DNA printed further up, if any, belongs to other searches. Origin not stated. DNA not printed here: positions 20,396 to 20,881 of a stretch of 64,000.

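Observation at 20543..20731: Pair of paralogous small Cys4 proteins (62 and 69 aa) of unknown family, each near a RIC/ytfE-like gene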

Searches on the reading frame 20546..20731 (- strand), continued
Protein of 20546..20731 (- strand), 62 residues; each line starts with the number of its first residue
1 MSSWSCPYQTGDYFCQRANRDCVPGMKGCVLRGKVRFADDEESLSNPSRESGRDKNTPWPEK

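Call 47: find_encoding_contigs(protein=P0011, flank=7000, max_places=2)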
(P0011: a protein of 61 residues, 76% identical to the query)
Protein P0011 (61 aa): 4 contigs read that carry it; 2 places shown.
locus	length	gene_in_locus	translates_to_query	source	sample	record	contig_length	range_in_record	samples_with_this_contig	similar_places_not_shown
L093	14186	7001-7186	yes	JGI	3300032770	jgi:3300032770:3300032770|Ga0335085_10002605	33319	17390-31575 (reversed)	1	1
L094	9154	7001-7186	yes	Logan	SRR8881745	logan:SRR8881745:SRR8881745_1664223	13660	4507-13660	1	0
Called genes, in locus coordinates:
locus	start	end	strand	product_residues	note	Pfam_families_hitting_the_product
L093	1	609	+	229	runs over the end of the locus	PF00156:Pribosyltran, PF15609:PRTase_2 (faint), PF14681:UPRTase (weak)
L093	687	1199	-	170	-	PF00196:GerE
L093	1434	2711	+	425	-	PF13353:Fer4_12 (weak), PF04055:Radical_SAM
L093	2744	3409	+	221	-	PF03006:HlyIII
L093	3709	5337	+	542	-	PF02310:B12-binding, PF04055:Radical_SAM, PF13282:DUF4070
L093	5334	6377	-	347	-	PF00487:FA_desaturase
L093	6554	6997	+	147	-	-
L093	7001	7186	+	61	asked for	-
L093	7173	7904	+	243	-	-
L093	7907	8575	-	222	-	PF00027:cNMP_binding, PF13545:HTH_Crp_2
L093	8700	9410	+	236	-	PF04405:ScdA_N, PF01814:Hemerythrin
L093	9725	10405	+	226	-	PF00116:COX2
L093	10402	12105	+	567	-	PF00115:COX1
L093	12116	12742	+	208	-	PF00510:COX3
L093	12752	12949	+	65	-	-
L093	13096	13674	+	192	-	PF00510:COX3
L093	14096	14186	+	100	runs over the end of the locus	-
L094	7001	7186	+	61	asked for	-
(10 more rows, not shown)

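Call 48: find_encoding_contigs(protein=P0008, flank=7000, max_places=2)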
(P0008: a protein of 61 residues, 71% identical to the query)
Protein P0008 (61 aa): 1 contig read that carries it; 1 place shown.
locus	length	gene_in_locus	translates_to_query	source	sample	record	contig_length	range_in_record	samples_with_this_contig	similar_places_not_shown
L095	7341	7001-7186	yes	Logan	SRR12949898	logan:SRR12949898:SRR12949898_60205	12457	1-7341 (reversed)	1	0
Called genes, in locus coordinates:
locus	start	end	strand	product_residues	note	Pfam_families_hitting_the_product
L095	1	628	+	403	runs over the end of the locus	PF01266:DAO (faint), PF07992:Pyr_redox_2, PF13450:NAD_binding_8 (faint), PF13738:Pyr_redox_3, PF00070:Pyr_redox, PF14721:AIF_C (weak)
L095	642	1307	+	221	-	-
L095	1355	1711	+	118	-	PF04343:DUF488, PF22751:DUF488-N3a, PF22752:DUF488-N3i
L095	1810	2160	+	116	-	PF07883:Cupin_2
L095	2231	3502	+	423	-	PF00070:Pyr_redox (faint), PF01134:GIDA (faint), PF01266:DAO (faint), PF07992:Pyr_redox_2, PF22366:NDH2_C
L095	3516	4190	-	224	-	PF00027:cNMP_binding, PF13545:HTH_Crp_2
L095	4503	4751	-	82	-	PF10006:DUF2249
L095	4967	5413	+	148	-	-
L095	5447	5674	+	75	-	PF11160:Hva1_TUDOR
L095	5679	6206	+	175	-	PF03167:UDG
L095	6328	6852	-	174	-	PF01814:Hemerythrin (faint)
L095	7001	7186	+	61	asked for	-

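Call 63: search_protein_families(library=pfam, proteins=[P0022, P0053, P0128, P0084, P0097, L093:6554-6997:+, L004:7245-7793:+, L092:7936-8235:+, L090:9753-11093:+, L092:7196-7867:+], max_evalue=0.01)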
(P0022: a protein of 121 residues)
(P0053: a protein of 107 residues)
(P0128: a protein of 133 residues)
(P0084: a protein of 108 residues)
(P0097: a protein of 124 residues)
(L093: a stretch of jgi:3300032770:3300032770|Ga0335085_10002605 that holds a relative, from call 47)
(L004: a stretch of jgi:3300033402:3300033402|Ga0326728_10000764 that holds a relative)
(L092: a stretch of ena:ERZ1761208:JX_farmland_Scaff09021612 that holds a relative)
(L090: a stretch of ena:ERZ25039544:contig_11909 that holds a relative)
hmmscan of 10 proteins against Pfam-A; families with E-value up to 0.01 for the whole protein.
P0022 (121 aa): 2 families
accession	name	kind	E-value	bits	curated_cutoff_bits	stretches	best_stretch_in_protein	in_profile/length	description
PF13686.11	DrsE_2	-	1.9e-07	31.6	25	1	52-118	89-154/156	DsrE/DsrF/DrsH-like family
PF02635.20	DsrE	-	0.0012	19.5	22.7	1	60-111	56-106/116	DsrE/DsrF-like family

P0053 (107 aa): 0 families

P0128 (133 aa): 0 families

P0084 (108 aa): 0 families

P0097 (124 aa): 1 family
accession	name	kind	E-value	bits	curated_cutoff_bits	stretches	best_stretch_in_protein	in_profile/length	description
PF10006.14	DUF2249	-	1.8e-26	92.2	29.5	1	55-123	2-70/70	Uncharacterized conserved protein (DUF2249)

L093:6554-6997:+ (147 aa): 1 family
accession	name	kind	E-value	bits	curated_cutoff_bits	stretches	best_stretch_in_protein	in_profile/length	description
PF01814.28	Hemerythrin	-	0.00013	22.8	25.3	1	12-118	8-126/127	Hemerythrin HHE cation binding domain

L004:7245-7793:+ (182 aa): 0 families

L092:7936-8235:+ (99 aa): 0 families

L090:9753-11093:+ (446 aa): 1 family
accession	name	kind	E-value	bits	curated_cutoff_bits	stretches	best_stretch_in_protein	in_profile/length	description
PF00115.25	COX1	-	0.00031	20.2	34.8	1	71-186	47-181/436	Cytochrome C and Quinol oxidase polypeptide I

L092:7196-7867:+ (223 aa): 0 families
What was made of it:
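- On DUF2249 (PF10006): Only the Omnitrophota fusion proteins match, for example P0097 at 92 bits (call 63).
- The fusion to the cytoplasmic DUF2249 domain also argues against secretion (call 63).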

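Call 77: predict_structure(alignment_id=A6)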
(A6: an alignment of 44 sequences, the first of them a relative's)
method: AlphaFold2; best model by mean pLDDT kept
length: 124 residues; sequences in the alignment: 44
mean_pLDDT: 70.9   pTM: 0.45
mean pLDDT of the five models: 70.9, 67.9, 52.6, 52.6, 48.0
residues with pLDDT >= 90: 0; 70-90: 87; 50-70: 20; < 50: 17
segments of 3 or more residues with pLDDT < 50: 33-48
pLDDT, mean of each block of 10 residues (from residue 1): 67 75 66 44 43 77 76 79 80 75 84 80 83
secondary structure, 60 per line:
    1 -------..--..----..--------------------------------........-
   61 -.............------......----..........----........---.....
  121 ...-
elements in order: E52-56 H62-74 E81-86 H91-100 E105-112 E116-123

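Call 79: fold_search(model_id=the predicted structure, library=pdb)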
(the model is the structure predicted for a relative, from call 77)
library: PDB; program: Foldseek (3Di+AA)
matches with E <= 10: 959; with E <= 0.001: 0
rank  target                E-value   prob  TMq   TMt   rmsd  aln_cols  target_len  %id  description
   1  2ip2_A                3.1e-02  0.97  0.36  0.16  10.0       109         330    8  Structure of the Pyocyanin Biosynthetic Protein PhzM (released 2006-10-24)
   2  8h26_D                4.3e-02  0.99  0.41  0.30   5.4        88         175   14  Crystal structure of MnmM from S. aureus complexed with SAH (1.50 A) (released 2023-01-18)
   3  8gdu                  5.9e-02  0.84  0.33  0.24   5.6        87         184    7  Crystal structure of a mutant methyl transferase from Methanosarcina acetivorans, Northeast Structural Genomics Consorti (released 2024-01-24)
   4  3lvj_C                6.3e-02  0.99  0.44  0.65   3.7        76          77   16  Crystal Structure of E.coli IscS-TusA complex (form 1) (released 2010-04-21)
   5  3lby_A                8.1e-02  0.99  0.45  0.33   4.0        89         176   16  Crystal structure of SMU.1697c, a putative methyltransferase from streptococcus mutans in complex with SAH (released 2011-01-12)
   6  2lxr_MODEL_1_A        8.1e-02  0.97  0.41  0.60   3.7        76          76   17  Solution structure of HP1264 from Helicobacter pylori (released 2012-10-03)
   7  3hz7                  8.7e-02  0.98  0.40  0.61   3.6        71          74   20  Crystal Structure of the SirA-like protein (DSY4693) from Desulfitobacterium hafniense, Northeast Structural Genomics Co (released 2009-07-07)
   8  7owb                  8.7e-02  0.84  0.34  0.15   7.2        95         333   15  Chimeric carminomycin-4-O-methyltransferase (DnrK) with a region from 10-hydroxylase CalMB (released 2022-07-13)
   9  7phd_B                1.1e-01  0.63  0.29  0.14   7.5       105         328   11  Chimeric carminomycin-4-O-methyltransferase (DnrK) with a region from 10-decarboxylase TamK (released 2022-09-07)
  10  3ofk_B                1.1e-01  0.75  0.33  0.23   5.9        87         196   13  Crystal structure of N-methyltransferase NodS from Bradyrhizobium japonicum WM9 in complex with S-adenosyl-l-homocyste (released 2010-10-27)
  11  8ajp                  1.2e-01  0.95  0.40  0.27   4.4        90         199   11  Crystal structure of Halogen methyl transferase from Paraburkholderia xenovorans at 1.8 A in complex with SAH (released 2022-08-31)
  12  8h3t_A                1.2e-01  0.92  0.38  0.15   6.3       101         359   15  The crystal structure of AlpH (released 2023-09-13)
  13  3ofk_A                1.2e-01  0.69  0.33  0.22   6.0        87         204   13  Crystal structure of N-methyltransferase NodS from Bradyrhizobium japonicum WM9 in complex with S-adenosyl-l-homocyste (released 2010-10-27)
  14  8h27_C                1.3e-01  0.97  0.44  0.33   5.1        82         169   13  Crystal structure of MnmM from S. aureus complexed with SAM (2.04 A) (released 2023-01-25)
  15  1xds_B                1.3e-01  0.82  0.34  0.15   6.9       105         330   14  Crystal structure of Aclacinomycin-10-hydroxylase (RdmB) in complex with S-adenosyl-L-methionine (SAM) and 11-deoxy-be (released 2004-11-23)
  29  9ko3_B                2.0e-01  0.80  0.36  0.29   4.4        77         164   10  Crystal structure of Agrobacterium tumefaciens PmtA with SAH (released 2025-04-23)
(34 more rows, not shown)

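Call 83: find_encoding_contigs(protein=P0194, flank=3000, max_places=4)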
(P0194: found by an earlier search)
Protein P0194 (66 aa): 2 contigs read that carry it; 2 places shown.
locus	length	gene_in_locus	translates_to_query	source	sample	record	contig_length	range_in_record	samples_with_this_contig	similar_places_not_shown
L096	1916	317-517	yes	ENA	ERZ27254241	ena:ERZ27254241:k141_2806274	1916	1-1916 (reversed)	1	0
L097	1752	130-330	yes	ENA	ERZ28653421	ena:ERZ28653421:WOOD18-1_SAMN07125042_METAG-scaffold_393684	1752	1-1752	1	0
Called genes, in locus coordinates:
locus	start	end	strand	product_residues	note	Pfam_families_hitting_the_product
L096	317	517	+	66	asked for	-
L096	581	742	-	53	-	-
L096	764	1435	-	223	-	PF01073:3Beta_HSD (faint), PF01370:Epimerase (faint), PF02254:TrkA_N (weak), PF05368:NmrA, PF13460:NAD_binding_10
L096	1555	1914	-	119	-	?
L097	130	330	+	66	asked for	-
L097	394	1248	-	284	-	PF01073:3Beta_HSD (faint), PF01370:Epimerase (faint), PF02254:TrkA_N (weak), PF05368:NmrA, PF13460:NAD_binding_10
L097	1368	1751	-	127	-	?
